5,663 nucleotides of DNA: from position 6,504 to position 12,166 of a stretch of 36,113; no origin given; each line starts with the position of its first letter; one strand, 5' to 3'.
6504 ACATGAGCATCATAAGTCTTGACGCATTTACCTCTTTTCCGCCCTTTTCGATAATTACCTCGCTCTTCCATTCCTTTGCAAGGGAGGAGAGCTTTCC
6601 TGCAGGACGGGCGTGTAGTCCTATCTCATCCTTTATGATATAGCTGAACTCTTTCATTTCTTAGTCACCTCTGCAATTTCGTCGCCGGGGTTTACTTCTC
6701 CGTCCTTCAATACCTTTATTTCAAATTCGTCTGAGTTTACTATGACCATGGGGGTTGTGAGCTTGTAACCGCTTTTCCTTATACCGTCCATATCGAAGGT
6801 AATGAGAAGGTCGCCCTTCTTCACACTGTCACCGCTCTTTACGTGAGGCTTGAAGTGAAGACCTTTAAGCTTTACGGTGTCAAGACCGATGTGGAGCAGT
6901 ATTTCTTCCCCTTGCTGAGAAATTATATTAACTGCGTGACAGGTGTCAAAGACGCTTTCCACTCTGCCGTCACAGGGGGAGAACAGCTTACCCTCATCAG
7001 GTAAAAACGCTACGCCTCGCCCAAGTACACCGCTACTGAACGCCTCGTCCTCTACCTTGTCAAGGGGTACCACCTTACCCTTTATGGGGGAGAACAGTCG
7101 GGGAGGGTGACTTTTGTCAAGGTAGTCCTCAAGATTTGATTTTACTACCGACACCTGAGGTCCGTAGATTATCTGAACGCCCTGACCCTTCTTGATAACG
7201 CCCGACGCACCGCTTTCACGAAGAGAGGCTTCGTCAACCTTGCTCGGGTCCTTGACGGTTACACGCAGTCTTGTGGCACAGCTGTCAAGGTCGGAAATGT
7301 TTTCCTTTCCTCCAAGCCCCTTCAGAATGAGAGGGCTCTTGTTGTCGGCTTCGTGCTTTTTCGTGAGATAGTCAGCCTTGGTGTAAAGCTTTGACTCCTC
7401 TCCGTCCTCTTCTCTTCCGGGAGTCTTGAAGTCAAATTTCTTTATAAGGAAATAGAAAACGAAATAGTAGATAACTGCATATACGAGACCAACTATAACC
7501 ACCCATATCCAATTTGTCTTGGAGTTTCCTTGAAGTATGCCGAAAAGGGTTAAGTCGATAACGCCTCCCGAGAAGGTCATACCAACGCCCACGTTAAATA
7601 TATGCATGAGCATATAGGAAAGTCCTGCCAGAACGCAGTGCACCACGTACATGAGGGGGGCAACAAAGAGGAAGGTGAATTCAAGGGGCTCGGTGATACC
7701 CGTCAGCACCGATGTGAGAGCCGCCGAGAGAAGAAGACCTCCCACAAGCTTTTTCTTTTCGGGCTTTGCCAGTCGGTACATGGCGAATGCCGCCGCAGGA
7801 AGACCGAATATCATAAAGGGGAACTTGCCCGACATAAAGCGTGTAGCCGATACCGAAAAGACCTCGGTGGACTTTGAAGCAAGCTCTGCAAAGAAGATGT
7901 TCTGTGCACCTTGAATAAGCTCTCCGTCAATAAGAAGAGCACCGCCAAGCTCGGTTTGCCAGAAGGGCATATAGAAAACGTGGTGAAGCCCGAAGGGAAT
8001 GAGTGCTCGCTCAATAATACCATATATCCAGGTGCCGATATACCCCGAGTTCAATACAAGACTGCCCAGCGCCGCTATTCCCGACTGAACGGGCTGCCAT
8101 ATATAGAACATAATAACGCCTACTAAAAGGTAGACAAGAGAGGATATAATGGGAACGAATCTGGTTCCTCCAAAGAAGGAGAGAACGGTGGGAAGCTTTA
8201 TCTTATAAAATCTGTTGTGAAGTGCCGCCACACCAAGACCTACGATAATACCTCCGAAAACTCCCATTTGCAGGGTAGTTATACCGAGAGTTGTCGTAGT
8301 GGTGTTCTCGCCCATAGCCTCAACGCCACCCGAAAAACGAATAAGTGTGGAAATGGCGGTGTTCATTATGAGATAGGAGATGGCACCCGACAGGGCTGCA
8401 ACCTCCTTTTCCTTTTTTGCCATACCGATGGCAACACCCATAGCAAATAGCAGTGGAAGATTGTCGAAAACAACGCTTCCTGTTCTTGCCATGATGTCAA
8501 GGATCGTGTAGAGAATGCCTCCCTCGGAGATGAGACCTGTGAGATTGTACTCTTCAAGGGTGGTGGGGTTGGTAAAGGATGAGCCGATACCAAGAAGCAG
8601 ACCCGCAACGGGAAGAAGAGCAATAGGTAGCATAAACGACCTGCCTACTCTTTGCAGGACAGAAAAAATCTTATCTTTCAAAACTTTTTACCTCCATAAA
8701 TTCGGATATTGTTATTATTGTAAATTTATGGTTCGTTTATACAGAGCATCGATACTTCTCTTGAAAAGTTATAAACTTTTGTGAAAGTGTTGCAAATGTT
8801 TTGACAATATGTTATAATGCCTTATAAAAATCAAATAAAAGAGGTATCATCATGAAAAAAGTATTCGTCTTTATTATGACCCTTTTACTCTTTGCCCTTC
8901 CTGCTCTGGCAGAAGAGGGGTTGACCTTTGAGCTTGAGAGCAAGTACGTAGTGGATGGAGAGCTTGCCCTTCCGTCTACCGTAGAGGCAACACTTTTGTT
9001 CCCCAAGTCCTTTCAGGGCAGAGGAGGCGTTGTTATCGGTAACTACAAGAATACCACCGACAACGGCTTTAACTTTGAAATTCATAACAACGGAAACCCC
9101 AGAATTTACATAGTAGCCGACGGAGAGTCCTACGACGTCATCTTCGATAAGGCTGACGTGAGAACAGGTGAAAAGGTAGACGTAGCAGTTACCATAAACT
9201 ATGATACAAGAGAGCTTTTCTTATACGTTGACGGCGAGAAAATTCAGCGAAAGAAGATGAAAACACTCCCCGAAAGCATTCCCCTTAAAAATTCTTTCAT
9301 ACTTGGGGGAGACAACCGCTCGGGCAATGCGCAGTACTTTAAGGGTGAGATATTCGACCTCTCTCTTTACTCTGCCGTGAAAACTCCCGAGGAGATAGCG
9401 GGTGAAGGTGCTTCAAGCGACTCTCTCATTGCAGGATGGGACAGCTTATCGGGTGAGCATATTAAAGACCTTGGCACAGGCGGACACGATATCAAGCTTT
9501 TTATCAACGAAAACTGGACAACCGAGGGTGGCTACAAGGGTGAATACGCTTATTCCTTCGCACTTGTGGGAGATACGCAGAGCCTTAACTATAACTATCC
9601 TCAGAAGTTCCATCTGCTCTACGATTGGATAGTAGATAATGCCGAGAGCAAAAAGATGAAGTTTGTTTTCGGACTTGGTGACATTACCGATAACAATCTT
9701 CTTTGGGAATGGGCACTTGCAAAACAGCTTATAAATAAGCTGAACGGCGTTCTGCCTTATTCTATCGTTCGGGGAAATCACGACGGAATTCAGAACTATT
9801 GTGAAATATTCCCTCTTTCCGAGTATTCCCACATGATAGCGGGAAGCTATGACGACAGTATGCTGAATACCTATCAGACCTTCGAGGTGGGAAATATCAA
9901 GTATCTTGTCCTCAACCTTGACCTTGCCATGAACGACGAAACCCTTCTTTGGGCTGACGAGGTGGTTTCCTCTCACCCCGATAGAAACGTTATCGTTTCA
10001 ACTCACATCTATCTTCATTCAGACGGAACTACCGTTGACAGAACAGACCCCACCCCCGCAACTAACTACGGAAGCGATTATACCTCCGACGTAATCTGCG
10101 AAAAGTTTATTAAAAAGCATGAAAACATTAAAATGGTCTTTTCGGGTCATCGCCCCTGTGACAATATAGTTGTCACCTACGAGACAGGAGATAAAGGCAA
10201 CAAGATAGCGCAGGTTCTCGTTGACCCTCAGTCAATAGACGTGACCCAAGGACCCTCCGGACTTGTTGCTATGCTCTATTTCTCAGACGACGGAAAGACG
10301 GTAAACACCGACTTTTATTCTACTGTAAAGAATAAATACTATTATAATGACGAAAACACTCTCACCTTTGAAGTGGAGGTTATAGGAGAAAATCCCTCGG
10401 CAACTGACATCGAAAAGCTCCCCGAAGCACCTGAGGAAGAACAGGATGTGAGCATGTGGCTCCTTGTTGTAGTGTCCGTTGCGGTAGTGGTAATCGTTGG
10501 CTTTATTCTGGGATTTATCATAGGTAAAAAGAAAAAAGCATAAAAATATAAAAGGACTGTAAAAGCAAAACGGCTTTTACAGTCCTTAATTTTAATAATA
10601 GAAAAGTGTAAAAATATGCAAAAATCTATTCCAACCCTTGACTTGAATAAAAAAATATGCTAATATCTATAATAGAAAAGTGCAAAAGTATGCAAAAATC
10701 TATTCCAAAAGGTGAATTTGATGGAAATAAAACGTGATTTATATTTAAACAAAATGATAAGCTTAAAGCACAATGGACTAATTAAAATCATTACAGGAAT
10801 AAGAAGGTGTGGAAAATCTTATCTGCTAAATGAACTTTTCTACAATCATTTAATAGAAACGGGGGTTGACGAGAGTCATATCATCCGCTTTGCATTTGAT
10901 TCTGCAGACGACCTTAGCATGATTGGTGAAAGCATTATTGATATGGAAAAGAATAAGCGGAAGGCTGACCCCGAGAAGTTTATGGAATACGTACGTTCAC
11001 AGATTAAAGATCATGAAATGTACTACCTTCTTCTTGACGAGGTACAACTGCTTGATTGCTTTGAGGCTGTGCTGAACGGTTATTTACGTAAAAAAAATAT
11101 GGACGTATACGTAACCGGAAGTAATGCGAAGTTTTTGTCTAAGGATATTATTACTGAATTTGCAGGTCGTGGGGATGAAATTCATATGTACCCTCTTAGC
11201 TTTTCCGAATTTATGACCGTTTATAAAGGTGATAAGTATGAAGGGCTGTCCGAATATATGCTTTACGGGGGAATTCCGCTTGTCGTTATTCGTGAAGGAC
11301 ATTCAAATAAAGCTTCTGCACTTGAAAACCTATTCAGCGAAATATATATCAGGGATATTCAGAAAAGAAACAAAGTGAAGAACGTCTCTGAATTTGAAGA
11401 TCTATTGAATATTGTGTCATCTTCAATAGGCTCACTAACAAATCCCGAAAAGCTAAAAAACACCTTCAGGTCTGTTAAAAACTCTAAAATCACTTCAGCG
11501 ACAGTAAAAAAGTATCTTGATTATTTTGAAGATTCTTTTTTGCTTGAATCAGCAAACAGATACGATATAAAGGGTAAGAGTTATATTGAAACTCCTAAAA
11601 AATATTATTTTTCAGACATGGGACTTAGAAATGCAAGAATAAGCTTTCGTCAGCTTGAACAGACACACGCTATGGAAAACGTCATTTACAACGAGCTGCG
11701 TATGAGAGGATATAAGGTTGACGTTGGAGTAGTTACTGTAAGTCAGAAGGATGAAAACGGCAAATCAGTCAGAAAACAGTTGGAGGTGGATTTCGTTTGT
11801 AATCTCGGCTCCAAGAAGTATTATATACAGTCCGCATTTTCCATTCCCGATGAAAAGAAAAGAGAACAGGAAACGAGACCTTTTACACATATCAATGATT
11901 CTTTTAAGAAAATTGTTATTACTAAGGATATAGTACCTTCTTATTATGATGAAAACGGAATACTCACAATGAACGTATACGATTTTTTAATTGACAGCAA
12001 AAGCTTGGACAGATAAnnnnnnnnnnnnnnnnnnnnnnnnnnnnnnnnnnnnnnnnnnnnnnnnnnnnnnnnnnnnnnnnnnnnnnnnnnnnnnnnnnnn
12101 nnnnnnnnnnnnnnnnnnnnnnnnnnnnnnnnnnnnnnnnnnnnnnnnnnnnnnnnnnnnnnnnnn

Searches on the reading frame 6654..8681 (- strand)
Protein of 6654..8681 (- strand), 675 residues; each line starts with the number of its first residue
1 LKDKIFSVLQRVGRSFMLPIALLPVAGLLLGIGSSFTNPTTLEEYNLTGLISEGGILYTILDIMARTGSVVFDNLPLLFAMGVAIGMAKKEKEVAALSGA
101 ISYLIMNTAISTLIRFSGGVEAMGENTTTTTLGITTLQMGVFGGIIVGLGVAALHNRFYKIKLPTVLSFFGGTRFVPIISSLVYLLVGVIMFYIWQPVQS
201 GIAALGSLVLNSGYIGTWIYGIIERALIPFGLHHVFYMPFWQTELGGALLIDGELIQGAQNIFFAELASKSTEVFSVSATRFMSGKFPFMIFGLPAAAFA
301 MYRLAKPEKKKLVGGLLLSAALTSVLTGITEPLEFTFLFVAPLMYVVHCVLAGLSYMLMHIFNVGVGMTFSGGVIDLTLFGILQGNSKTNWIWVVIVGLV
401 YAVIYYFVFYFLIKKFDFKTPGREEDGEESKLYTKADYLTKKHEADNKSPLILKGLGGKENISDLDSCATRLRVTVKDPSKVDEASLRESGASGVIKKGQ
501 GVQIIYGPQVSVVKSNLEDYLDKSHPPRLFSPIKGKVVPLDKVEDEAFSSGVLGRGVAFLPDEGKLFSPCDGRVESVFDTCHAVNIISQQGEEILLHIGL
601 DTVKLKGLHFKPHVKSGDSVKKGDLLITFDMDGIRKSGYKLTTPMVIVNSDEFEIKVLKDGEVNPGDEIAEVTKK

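Call 66: search_protein_families(library=pfam, proteins=[window:6654-8681:-], max_evalue=0.00001)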
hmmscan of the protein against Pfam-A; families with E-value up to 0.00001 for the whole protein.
window:6654-8681:- (675 aa): 3 families
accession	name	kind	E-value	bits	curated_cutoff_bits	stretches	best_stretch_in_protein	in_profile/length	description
PF02378.23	PTS_EIIC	-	1.6e-88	297.3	30.7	1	14-353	2-319/319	Phosphotransferase system, EIIC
PF00358.26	PTS_EIIA_1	-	2.1e-47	160.4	27.2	1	529-652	3-126/127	phosphoenolpyruvate-dependent sugar phosphotransferase system, EIIA 1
PF00367.25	PTS_EIIB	-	6.2e-17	61.2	27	1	452-483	3-34/34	phosphotransferase system, EIIB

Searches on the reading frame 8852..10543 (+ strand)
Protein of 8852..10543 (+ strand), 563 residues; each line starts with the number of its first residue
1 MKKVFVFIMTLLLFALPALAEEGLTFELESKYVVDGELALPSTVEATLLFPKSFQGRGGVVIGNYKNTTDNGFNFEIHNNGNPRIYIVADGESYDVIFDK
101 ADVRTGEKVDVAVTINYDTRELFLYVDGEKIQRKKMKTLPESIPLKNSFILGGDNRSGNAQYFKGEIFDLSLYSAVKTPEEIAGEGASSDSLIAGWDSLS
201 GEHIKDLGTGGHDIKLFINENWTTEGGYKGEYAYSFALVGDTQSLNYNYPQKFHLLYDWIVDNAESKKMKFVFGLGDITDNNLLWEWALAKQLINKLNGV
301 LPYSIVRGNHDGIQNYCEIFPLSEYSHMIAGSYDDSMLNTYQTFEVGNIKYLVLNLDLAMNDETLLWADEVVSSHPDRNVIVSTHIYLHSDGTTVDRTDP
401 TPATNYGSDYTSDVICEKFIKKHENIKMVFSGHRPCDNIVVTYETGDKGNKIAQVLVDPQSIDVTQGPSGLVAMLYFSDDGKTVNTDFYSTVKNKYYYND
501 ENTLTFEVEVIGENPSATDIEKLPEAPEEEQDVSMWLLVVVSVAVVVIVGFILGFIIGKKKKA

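Call 66: search_protein_families(library=pfam, proteins=[window:8852-10543:+], max_evalue=0.00001)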
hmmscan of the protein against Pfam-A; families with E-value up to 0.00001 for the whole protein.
window:8852-10543:+ (563 aa): 2 families
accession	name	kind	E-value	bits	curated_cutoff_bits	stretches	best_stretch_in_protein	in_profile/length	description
PF13385.13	Laminin_G_3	-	4.6e-16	59.8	27.6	1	52-183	28-151/151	Concanavalin A-like lectin/glucanases superfamily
PF00149.33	Metallophos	-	1.2e-12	49.1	21.5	1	235-434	2-188/191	Calcineurin-like phosphoesterase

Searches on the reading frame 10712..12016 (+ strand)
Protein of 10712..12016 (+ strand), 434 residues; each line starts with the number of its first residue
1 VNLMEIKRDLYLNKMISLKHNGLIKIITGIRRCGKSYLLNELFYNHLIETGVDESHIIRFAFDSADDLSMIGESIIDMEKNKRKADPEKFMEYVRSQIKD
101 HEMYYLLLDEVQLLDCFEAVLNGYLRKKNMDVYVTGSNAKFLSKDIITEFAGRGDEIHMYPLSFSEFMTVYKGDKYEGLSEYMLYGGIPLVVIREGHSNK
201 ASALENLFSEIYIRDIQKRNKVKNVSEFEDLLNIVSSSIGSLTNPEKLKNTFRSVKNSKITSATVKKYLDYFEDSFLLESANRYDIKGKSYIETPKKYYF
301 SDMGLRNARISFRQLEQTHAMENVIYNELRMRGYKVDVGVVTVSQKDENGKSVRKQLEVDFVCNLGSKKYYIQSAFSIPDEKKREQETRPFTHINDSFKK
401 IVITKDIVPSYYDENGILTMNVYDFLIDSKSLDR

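Call 66: search_protein_families(library=pfam, proteins=[window:10712-12016:+], max_evalue=0.00001)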
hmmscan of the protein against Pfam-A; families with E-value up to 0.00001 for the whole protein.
window:10712-12016:+ (434 aa): 2 families
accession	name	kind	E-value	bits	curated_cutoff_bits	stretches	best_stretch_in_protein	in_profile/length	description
PF13173.12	AAA_14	-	1.1e-30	106.7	27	1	24-168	4-129/129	AAA domain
PF13635.12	DUF4143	-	1e-19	71.3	28.1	1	214-372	2-155/160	Domain of unknown function (DUF4143)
